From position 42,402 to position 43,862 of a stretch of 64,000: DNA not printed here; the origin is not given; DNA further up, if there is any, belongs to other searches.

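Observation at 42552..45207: Aminotransferase-archaeal-type PEP carboxylase operon: a two-gene route from PEP and CO2 to aspartate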

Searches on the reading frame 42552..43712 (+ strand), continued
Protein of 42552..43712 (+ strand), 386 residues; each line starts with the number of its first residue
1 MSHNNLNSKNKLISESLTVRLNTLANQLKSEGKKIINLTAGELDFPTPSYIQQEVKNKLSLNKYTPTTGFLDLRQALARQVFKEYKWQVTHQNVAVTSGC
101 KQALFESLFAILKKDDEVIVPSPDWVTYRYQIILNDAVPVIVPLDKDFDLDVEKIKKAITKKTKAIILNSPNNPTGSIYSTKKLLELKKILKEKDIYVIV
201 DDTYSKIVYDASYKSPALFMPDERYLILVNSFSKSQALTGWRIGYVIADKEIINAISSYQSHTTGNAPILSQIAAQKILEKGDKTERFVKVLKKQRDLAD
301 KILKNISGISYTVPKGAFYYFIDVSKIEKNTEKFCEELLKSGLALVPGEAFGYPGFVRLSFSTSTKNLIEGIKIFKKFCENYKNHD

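Call 57: search_protein_families(library=ncbifam, proteins=[L103:4357-6009:+, L103:6031-7392:+, L105:6158-7543:-, L104:6220-7140:+], max_evalue=1e-20)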
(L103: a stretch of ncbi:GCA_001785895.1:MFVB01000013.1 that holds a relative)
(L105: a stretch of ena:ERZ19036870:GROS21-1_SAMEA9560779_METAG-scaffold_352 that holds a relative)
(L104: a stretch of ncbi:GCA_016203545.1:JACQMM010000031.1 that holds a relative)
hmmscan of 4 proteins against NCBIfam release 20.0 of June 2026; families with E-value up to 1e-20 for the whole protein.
L103:4357-6009:+ (551 aa): 50 families (the best 25 are shown)
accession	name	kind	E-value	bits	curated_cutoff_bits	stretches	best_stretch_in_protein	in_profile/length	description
NF006187.0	PRK08322.1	equivalog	1.9e-214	713.1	509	1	10-547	2-537/548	acetolactate synthase large subunit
NF006378.0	PRK08617.1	equivalog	9.9e-123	410.4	510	1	6-548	4-547/556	acetolactate synthase AlsS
TIGR02418.1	acolac_catab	equivalog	1.2e-112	377.2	551.1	1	13-547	2-537/539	acetolactate synthase AlsS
TIGR00118.1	acolac_lg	equivalog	6.7e-99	331.8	538.35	1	12-542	3-538/557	biosynthetic-type acetolactate synthase large subunit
NF006052.0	PRK08199.1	subfamily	2e-96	323.5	539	1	6-541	4-540/559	thiamine pyrophosphate protein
NF004919.0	PRK06276.1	equivalog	1.2e-93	314.4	866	1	12-543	3-543/582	acetolactate synthase large subunit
NF006524.0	PRK08978.1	equivalog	4.5e-88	295.9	738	1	11-542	2-528/548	acetolactate synthase 2 catalytic subunit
NF006377.0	PRK08611.1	equivalog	6.7e-88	295.7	742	1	9-543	3-534/576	pyruvate oxidase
NF004710.0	PRK06048.1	equivalog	7.8e-88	295.3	976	1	8-542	6-541/561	acetolactate synthase large subunit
NF005651.0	PRK07418.1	subfamily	1.2e-85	288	942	1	6-539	15-560/617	acetolactate synthase large subunit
NF006319.0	PRK08527.1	equivalog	3e-81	273.6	905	1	11-542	5-542/565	acetolactate synthase large subunit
NF005860.0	PRK07789.1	equivalog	2.2e-77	260.8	881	1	8-528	32-567/615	acetolactate synthase large subunit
NF006016.1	PRK08155.1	equivalog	1.4e-75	254.8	870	1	11-542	4-536/554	acetolactate synthase large subunit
NF005712.0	PRK07524.1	subfamily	3.1e-73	247.1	500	1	11-536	4-527/536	5-guanidino-2-oxopentanoate decarboxylase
NF005039.0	PRK06456.1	equivalog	2e-72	244.5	868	1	12-542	4-548/572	acetolactate synthase large subunit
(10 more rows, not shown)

L103:6031-7392:+ (454 aa): 38 families (the best 25 are shown)
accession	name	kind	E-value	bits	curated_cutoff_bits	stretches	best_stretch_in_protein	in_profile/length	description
NF006915.0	PRK09406.1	equivalog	4.3e-168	559.9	730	1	2-454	3-457/457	NADP-dependent succinic semialdehyde dehydrogenase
NF042989.1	AldDh_AldH_Clos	equivalog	1.7e-142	475.4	800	1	2-452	3-456/458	aldehyde dehydrogenase AldH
NF010575.0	PRK13968.1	equivalog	1.1e-132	443.5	855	1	4-452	11-458/462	succinate-semialdehyde dehydrogenase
TIGR01780.1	SSADH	subfamily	7.2e-103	344.9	646.35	1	5-449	2-448/448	succinate-semialdehyde dehydrogenase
TIGR01804.1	BADH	equivalog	2.1e-102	343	668.6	1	3-449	16-467/467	betaine-aldehyde dehydrogenase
TIGR02299.1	HpaE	equivalog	8.7e-100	334.6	638.35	1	3-451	19-474/488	5-carboxymethyl-2-hydroxymuconate semialdehyde dehydrogenase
NF009725.0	PRK13252.1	equivalog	2.1e-98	329.9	593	1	2-452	24-478/488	betaine-aldehyde dehydrogenase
NF006916.0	PRK09407.1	equivalog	2.2e-97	326.9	521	1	3-451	37-490/526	succinic semialdehyde dehydrogenase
NF040648.1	lactal_redase_Meth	equivalog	3.3e-97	326.4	650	1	5-452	16-461/463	lactaldehyde dehydrogenase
NF010000.0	PRK13473.1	subfamily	4.2e-97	325.7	615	1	5-452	22-471/475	aminobutyraldehyde dehydrogenase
NF007497.0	PRK10090.1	equivalog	1.3e-94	317.7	500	1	2-452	24-476/480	aldehyde dehydrogenase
NF042993.1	AlphKGSA_gudD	equivalog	4.6e-89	299.3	770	1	3-452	22-479/481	alpha-ketoglutaric semialdehyde dehydrogenase GucD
NF008415.0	PRK11241.1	equivalog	3.4e-86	289.9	828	1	2-451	28-478/482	NADP-dependent succinate-semialdehyde dehydrogenase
NF047626.1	SulfactDhSafD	equivalog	5.6e-83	279.5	700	1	4-449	5-450/454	sulfoacetaldehyde dehydrogenase SafD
NF040792.1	glyc_ald_dh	equivalog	9.1e-83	278.8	760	1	2-452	18-472/488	D-glyceraldehyde dehydrogenase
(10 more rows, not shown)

L105:6158-7543:- (462 aa): 0 families

L104:6220-7140:+ (307 aa): 19 families
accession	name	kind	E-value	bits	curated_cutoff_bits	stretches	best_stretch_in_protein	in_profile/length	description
TIGR01327.1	PGDH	equivalog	9.6e-58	196.2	454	1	5-302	4-300/525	phosphoglycerate dehydrogenase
NF008759.0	PRK11790.1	equivalog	4.8e-41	140.8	404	1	5-301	16-315/410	phosphoglycerate dehydrogenase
NF009714.1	PRK13243.1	equivalog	7.3e-38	130.7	455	1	46-300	56-310/332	glyoxylate reductase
NF005750.0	PRK07574.1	equivalog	2.6e-37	128.8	329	1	49-302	106-355/386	NAD-dependent formate dehydrogenase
NF000492.1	vanH_gen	exception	2.8e-35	121.9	540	1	57-305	66-309/312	D-lactate dehydrogenase VanH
NF005069.0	PRK06487.1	equivalog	1.9e-33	115.8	448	1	40-299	52-307/320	2-hydroxyacid dehydrogenase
NF011938.0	PRK15409.1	equivalog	1.4e-30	106.4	492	1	41-301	50-307/324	glyoxylate/hydroxypyruvate reductase GhrB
NF000371.1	vanH_Agroup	exception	2.8e-30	105.6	700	1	55-305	69-314/322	VanH-A/VanH-Pt family D-lactate dehydrogenase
NF006263.0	PRK08410.1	equivalog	4.4e-30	105.1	389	1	37-301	44-305/311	D-2-hydroxyacid dehydrogenase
NF005387.0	PRK06932.1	equivalog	1.2e-29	103.3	492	1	39-302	47-305/314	2-hydroxyacid dehydrogenase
NF006374.0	PRK08605.1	subfamily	3.9e-28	98.5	356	1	57-291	69-310/332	D-lactate dehydrogenase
NF001309.0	PRK00257.1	equivalog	8.9e-28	97.3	434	1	29-298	31-273/379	4-phosphoerythronate dehydrogenase PdxB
NF041369.1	Dhydh_Halo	equivalog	4e-26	91.9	400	1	54-299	52-291/305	D-2-hydroxyacid dehydrogenase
NF000004.1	vanH-D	exception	9e-26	90.7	550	1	54-305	69-315/323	D-lactate dehydrogenase VanH-D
NF005027.0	PRK06436.1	equivalog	1.5e-25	90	261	1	57-304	49-280/303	2-hydroxyacid dehydrogenase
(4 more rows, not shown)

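Call 61: search_solved_structures(query=L103:4357-6009:+, max_evalue=1e-30)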
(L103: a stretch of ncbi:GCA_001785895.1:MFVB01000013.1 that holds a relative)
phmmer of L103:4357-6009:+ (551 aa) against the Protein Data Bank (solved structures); distinct sequences matched with E-value up to 1e-30: 63 (the best 60 are shown).
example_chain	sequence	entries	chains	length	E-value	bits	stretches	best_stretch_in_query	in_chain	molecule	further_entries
13bb_A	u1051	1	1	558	3e-130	438.8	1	10-539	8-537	acetolactate synthase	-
24pi_A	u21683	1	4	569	2.8e-86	293.7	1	10-543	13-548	Ancestral acetolactate synthase, catabolic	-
1ozf_A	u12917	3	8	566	7.4e-86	292.3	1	12-543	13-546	Acetolactate synthase, catabolic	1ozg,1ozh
5d6r_B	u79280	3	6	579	2.8e-85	290.4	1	12-543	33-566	Acetolactate synthase, catabolic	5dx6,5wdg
9zgl_A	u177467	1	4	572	2e-84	287.6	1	9-549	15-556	Ancestral acetolactate synthase, catabolic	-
4rjj_A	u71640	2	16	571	1.5e-81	278.1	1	4-542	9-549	Acetolactate synthase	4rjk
4rji_A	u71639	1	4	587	1.7e-81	278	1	4-542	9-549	Acetolactate synthase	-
6lpi_A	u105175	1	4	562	3e-60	207.9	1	11-541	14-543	Acetolactate synthase isozyme 1 large subunit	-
8x3x_A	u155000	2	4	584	1.9e-57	198.6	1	12-527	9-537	BbmA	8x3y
8xod_A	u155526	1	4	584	2.2e-57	198.4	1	12-527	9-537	BbmA-G484F complex with CBOA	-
8vzf_A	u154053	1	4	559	5.9e-53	183.8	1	5-537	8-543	2-Hydroxyacyl-CoA Lyase/Synthase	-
8vza_A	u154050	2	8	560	6e-53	183.8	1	5-537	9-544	2-Hydroxyacyl-CoA lyase/Synthase | Oxalyl-CoA decarboxylase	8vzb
8vzc_A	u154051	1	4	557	6e-53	183.7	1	5-537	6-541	Oxalyl-CoA decarboxylase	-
6wo1_A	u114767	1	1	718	1.5e-52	182.4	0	190-533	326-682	Acetohydroxyacid synthase catalytic subunit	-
7egv_A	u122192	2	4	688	8.9e-52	179.9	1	11-534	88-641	Acetolactate synthase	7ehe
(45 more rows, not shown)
